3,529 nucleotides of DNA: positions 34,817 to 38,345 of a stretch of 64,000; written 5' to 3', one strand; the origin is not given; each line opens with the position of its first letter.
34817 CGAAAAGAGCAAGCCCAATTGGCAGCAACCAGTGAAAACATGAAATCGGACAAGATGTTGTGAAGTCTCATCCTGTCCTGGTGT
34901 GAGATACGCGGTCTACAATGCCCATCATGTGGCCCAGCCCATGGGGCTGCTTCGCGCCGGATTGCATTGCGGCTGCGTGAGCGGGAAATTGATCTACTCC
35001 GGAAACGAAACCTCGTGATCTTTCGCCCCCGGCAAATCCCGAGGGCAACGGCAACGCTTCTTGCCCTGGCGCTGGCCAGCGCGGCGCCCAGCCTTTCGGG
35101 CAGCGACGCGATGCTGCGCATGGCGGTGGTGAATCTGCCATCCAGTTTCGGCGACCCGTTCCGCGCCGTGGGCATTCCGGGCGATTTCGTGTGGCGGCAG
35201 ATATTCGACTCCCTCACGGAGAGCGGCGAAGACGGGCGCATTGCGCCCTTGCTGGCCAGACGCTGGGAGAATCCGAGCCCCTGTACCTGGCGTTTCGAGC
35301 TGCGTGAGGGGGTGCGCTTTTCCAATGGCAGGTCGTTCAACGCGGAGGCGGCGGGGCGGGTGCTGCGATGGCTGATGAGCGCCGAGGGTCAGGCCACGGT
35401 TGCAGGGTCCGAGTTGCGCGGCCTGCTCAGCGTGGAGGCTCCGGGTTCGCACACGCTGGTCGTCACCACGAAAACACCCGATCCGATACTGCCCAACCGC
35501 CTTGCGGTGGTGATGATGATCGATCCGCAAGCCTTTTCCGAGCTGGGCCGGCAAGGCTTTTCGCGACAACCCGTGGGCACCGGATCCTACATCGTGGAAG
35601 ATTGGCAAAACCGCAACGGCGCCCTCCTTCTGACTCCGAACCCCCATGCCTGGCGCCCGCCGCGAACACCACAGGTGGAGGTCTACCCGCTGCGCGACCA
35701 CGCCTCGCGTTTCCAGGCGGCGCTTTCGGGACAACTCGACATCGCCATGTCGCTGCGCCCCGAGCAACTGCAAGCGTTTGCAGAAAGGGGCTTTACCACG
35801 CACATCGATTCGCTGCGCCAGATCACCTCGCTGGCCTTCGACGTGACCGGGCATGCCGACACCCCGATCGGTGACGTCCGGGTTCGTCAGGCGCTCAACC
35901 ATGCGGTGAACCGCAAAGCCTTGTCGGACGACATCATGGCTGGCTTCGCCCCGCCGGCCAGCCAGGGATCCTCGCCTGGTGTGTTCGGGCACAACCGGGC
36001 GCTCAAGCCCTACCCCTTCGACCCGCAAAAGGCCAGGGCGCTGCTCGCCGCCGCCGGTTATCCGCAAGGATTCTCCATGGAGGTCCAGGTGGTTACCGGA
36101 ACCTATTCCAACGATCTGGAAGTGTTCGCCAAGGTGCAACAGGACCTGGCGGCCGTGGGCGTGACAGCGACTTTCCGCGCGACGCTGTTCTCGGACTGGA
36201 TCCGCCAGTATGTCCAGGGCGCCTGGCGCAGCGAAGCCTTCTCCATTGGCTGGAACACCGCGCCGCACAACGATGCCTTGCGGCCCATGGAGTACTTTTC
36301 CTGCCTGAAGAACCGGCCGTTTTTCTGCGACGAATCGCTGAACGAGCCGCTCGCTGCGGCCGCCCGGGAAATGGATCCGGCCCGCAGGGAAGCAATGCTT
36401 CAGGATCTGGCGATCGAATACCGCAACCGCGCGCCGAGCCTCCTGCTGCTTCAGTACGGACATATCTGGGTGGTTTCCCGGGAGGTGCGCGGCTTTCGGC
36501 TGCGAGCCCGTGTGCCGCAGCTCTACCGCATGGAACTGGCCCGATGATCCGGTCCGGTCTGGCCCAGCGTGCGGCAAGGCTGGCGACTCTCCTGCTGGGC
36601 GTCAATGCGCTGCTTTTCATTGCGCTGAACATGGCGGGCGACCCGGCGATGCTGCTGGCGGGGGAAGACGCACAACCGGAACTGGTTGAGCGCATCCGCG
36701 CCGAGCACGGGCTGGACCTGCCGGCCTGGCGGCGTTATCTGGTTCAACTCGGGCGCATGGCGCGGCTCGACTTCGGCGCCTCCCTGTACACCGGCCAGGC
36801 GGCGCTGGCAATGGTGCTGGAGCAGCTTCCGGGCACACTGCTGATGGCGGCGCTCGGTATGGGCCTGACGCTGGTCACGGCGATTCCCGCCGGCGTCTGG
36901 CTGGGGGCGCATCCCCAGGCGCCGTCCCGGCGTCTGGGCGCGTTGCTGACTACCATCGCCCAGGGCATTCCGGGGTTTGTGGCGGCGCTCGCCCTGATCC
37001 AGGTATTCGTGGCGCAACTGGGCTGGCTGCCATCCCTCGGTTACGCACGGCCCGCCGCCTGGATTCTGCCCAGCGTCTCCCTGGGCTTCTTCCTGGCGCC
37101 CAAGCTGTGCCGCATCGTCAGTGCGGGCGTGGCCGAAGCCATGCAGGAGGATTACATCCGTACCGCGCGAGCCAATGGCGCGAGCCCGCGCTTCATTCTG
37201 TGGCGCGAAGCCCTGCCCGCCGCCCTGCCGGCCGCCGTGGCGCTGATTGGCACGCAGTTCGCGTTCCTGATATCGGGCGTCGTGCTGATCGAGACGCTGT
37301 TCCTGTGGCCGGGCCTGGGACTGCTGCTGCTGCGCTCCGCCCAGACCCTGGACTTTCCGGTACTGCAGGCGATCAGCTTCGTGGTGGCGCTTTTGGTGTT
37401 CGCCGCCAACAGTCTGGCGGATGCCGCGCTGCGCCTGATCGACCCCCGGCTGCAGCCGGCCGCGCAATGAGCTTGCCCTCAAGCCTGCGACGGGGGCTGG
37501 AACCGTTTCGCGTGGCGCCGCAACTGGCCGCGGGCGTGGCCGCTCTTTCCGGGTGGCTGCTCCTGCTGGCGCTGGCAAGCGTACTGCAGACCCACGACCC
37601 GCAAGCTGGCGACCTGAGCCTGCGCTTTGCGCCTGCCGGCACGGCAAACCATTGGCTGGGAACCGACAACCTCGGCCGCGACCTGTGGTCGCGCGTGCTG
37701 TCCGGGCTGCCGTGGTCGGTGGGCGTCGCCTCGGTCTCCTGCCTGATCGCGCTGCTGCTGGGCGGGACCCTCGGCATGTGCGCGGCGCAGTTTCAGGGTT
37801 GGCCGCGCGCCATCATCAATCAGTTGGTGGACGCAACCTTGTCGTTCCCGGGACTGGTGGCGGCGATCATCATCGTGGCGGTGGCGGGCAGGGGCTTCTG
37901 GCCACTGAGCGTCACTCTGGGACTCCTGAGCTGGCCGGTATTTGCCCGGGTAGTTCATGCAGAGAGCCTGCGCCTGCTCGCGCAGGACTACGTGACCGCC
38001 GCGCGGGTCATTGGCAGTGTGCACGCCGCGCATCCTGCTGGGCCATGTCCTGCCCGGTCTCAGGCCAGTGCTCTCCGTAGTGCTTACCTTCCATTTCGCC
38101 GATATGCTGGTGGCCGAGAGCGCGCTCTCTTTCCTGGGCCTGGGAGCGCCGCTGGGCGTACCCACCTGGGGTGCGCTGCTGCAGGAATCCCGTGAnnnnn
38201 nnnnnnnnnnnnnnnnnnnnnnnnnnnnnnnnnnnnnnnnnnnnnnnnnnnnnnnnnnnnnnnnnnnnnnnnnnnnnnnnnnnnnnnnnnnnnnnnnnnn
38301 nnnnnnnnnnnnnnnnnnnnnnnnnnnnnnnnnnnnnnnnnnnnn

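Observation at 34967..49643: Regulator-less 14.7-kb block: TonB receptor, Dpp-like ABC importer, two Tat-exported enzymes and cytoplasmic VOC/VOC/TauD/methyltransferase genes, a putative uptake-and-catabolism locus for an unknown substrate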

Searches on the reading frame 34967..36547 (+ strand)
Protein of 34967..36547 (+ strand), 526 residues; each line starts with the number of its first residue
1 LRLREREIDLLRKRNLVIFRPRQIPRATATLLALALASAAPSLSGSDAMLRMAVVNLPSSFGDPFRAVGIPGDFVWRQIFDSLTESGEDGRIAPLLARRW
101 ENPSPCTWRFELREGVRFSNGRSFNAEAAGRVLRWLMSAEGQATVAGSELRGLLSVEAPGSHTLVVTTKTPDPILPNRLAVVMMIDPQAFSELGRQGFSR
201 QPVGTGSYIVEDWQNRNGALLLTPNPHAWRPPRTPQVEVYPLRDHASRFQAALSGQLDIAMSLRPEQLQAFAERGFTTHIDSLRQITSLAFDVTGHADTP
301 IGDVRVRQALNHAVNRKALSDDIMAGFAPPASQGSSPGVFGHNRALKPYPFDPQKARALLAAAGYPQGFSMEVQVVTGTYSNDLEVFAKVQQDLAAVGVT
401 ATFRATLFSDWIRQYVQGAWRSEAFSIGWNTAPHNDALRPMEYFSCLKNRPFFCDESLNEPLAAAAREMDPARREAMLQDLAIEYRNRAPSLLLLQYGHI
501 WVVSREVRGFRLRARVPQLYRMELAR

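Call 5: search_protein_families(library=pfam, proteins=[window:34967-36547:+], max_evalue=0.01)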
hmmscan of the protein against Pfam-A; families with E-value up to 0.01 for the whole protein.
window:34967-36547:+ (526 aa): 1 family
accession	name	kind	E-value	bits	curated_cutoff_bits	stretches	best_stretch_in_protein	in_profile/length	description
PF00496.27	SBP_bac_5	-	7.5e-59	200.1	32.4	1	92-434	2-351/368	Bacterial extracellular solute-binding proteins, family 5 Middle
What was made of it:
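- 34967..36547 (+): Family-5 (Dpp/Nik/Gsi-type) periplasmic solute-binding protein; the start codon is uncertain. Pfam SBP_bac_5, 200 bits (call 5).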

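Call 8: search_protein_families(library=ncbifam, proteins=[window:34967-36547:+], max_evalue=0.001)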
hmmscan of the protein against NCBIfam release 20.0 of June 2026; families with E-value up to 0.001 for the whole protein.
window:34967-36547:+ (526 aa): 11 families
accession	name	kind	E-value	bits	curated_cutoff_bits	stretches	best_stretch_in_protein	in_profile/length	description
NF045468.1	Opp5A_nikA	equivalog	1.1e-32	113.3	600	1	79-404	44-366/488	nickel ABC transporter substrate-binding protein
NF011942.0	PRK15413.1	equivalog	2e-32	112.6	594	1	30-510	9-496/512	glutathione ABC transporter substrate-binding protein GsiB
TIGR02294.1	nickel_nikA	equivalog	1.9e-31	109.2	393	1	78-375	34-337/501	nickel ABC transporter substrate-binding protein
NF043070.1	DppA_dipep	equivalog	2.5e-22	79.1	1005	1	286-510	292-519/535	dipeptide ABC transporter periplasmic-binding protein DppA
NF047575.1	opine_bind_CntA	exception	1.9e-17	63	800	1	79-375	65-370/535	staphylopine-dependent metal ABC transporter substrate-binding lipoprotein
NF011684.0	PRK15104.1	equivalog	3.1e-16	59.2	947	1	62-376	52-390/543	oligopeptide ABC transporter substrate-binding protein OppA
NF010149.0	PRK13626.1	equivalog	1.3e-15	57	476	1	75-213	146-276/552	HTH-type transcriptional regulator SgrR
NF011689.0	PRK15109.1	equivalog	4.5e-15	55.3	560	1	197-403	207-413/547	ABC transporter substrate-binding protein SapA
TIGR04028.1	SBP_KPN_01854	hypoth_equivalog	2e-14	53.1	468.5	1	75-369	26-335/509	TIGR04028 family ABC transporter substrate-binding protein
NF045467.1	Opp4A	equivalog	1.5e-12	46.5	650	1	302-514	315-545/556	oligopeptide ABC transporter substrate-binding protein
NF007287.0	PRK09755.1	equivalog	7.8e-08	31.6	1098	1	143-520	144-526/535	ABC transporter substrate-binding protein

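Call 69: search_solved_structures(query=window:34967-36547:+, max_evalue=1e-15)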
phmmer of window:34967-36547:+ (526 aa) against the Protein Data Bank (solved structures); distinct sequences matched with E-value up to 1e-15: 36.
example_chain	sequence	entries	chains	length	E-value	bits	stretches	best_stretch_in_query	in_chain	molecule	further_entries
1uqw_A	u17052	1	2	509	3.9e-34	121.2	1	57-478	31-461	PUTATIVE BINDING PROTEIN YLIB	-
5u4o_A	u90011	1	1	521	1.1e-29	106.6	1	63-512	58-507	ABC transporter substrate-binding protein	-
2noo_A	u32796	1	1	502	4.5e-28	101.2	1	74-369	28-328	Nickel-binding periplasmic protein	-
9t0v_A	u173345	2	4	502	4.8e-27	97.8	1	74-371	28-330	Nickel-binding periplasmic protein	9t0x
1uiu_A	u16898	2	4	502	5.9e-27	97.6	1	74-369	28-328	Nickel-binding periplasmic protein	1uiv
8spm_A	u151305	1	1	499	6e-27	97.5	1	74-370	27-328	Nickel ABC transporter, nickel/metallophore periplasmic binding protein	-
3qim_A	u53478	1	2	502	6e-27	97.5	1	74-370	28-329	Nickel-binding periplasmic protein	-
3mzb_A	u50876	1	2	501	6e-27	97.5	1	74-370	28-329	Nickel-binding periplasmic protein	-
1zlq_A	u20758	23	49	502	6.1e-27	97.5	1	74-370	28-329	Nickel-binding periplasmic protein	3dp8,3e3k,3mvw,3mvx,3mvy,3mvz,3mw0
7kz8_A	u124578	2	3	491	5.5e-26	94.4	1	59-482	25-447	Peptide/nickel transport system substrate-binding protein AapF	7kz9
8upi_A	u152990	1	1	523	1.5e-25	92.9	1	77-407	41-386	Peptide ABC transporter substrate-binding protein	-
3tpa_A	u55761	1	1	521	2e-25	92.5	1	154-510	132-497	Heme-binding protein A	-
6hlx_A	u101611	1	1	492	7.1e-25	90.7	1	68-510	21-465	AgaA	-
5f1q_A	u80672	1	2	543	1.3e-22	83.3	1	200-510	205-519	Periplasmic dipeptide transport protein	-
3zs6_A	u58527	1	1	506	1.4e-21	79.8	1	63-513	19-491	PERIPLASMIC OLIGOPEPTIDE-BINDING PROTEIN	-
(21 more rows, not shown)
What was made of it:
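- The best SBP matches are NikA, the staphylopine-binding CntA and GsiB (calls 8, 69).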

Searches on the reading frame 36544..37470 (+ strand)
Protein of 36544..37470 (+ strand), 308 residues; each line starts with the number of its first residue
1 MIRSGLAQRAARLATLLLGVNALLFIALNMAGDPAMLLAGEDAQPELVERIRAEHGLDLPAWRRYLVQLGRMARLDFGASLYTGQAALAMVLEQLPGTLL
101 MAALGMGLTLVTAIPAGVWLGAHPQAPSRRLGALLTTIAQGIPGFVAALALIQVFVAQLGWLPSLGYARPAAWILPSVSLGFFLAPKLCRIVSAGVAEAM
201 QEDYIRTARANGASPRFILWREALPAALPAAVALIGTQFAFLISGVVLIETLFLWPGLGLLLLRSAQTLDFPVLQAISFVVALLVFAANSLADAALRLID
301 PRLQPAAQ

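Call 5: search_protein_families(library=pfam, proteins=[window:36544-37470:+], max_evalue=0.01)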
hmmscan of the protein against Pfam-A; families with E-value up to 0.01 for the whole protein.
window:36544-37470:+ (308 aa): 2 families
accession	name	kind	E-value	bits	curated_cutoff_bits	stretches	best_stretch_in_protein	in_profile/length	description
PF00528.27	BPD_transp_1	-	6.3e-30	104.7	26.4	1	113-303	1-182/184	Binding-protein-dependent transport system inner membrane component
PF19300.4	BPD_transp_1_N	-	5.3e-05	23.8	23.8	1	7-69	6-69/114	Binding-prot-dependent transport system membrane comp, N-term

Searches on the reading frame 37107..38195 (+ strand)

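Call 5: search_protein_families(library=pfam, proteins=[window:37107-38195:+], max_evalue=0.01)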
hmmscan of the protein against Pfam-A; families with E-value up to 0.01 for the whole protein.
window:37107-38195:+ (362 aa): 1 family
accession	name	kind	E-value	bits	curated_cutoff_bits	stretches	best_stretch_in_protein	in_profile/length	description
PF00528.27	BPD_transp_1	-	1.8e-12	47.8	26.4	1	219-303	1-91/184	Binding-protein-dependent transport system inner membrane component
